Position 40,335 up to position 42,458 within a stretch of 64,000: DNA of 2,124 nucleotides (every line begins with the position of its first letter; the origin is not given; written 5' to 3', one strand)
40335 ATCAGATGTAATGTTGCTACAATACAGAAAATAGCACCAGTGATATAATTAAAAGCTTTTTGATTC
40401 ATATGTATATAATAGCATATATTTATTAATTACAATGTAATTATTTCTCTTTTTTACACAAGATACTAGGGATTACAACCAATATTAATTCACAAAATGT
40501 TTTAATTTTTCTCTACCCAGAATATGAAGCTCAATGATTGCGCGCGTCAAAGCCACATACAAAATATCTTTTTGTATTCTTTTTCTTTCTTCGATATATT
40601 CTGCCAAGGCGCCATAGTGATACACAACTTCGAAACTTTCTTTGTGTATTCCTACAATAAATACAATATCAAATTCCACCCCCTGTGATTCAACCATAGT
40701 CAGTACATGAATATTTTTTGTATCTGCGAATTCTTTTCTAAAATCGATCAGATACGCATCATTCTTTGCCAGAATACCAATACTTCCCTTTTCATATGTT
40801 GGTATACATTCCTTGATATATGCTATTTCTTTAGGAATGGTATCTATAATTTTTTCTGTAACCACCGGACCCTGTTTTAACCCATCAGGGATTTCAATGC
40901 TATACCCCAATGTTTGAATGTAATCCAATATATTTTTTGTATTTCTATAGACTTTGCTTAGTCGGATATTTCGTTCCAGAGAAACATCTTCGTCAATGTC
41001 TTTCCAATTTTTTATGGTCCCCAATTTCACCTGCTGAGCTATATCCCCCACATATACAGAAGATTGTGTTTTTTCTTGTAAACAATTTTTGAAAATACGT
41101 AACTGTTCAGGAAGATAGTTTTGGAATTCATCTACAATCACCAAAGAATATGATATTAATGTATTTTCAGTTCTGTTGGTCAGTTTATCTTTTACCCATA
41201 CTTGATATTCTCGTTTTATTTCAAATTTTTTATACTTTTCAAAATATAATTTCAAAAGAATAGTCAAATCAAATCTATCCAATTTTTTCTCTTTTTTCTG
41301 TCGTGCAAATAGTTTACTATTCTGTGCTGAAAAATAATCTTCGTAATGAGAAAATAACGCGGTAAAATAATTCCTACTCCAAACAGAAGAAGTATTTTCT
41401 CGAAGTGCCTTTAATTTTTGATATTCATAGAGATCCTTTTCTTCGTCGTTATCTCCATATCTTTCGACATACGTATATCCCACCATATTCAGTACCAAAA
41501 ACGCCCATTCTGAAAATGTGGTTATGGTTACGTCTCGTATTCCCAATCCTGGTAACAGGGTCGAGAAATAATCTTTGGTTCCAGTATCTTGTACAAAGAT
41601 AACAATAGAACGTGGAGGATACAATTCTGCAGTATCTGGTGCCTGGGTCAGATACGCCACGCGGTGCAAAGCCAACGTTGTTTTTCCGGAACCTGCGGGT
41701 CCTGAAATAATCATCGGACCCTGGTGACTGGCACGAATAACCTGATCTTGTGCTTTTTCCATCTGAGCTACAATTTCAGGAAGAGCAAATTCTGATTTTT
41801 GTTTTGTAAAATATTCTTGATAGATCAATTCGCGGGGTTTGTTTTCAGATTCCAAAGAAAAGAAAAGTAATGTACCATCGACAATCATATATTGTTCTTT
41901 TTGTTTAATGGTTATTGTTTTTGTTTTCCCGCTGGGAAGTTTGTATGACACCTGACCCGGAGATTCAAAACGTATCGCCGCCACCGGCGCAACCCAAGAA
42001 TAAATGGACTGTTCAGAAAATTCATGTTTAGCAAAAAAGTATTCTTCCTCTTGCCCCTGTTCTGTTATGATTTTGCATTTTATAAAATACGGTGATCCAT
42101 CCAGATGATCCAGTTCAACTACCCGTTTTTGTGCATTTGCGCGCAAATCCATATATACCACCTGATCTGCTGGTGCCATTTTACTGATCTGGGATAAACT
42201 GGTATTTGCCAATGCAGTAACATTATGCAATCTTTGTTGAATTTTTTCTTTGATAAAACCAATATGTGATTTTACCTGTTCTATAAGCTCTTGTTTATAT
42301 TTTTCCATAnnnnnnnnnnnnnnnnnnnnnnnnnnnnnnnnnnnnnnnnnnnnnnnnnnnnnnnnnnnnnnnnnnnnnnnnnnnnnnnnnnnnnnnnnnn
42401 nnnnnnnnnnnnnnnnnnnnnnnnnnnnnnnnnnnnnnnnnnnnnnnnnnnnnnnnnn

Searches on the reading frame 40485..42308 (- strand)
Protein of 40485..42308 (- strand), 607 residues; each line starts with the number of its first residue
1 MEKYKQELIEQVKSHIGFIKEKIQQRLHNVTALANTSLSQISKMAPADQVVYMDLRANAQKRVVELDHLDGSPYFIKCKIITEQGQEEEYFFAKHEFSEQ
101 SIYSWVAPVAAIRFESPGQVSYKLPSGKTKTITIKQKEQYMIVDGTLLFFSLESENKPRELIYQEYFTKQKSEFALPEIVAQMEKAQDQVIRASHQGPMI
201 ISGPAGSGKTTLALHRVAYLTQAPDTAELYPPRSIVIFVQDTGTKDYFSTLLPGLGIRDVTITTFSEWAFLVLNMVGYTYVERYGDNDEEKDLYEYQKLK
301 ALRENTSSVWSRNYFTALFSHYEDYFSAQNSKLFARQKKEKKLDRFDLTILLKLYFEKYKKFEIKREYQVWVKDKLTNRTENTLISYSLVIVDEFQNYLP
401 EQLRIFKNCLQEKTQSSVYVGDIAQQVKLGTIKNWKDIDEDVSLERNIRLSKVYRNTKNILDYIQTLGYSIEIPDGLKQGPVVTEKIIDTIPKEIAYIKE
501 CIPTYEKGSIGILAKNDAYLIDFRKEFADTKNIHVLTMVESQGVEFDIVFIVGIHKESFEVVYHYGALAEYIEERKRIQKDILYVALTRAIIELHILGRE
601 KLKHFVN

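Call 80: search_protein_families(library=pfam, proteins=[window:40485-42308:-], max_evalue=0.00001)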
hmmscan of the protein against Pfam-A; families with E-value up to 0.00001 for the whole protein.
window:40485-42308:- (607 aa): 7 families
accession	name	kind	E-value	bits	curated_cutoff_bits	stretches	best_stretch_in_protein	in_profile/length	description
PF13245.12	AAA_19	-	1.7e-09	38.4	25.1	1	189-430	3-133/134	AAA domain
PF00580.27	UvrD-helicase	-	1.5e-07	31.8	23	1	183-427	1-252/271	UvrD/REP helicase N-terminal domain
PF13604.12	AAA_30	-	1.3e-06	28.7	27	0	183-212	2-34/191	AAA domain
PF13361.12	UvrD_C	-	2.6e-06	27.6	25.6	0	345-596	231-345/350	UvrD-like helicase C-terminal domain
PF13401.12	AAA_22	-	6.2e-06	27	27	0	194-257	3-60/130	AAA domain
PF01443.25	Viral_helicase1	-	6.5e-06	26.6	21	0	385-597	58-227/228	Viral superfamily 1 RNA helicase core domain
PF02562.22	PhoH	-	7.1e-06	26.1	27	0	386-426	119-158/205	PhoH-like protein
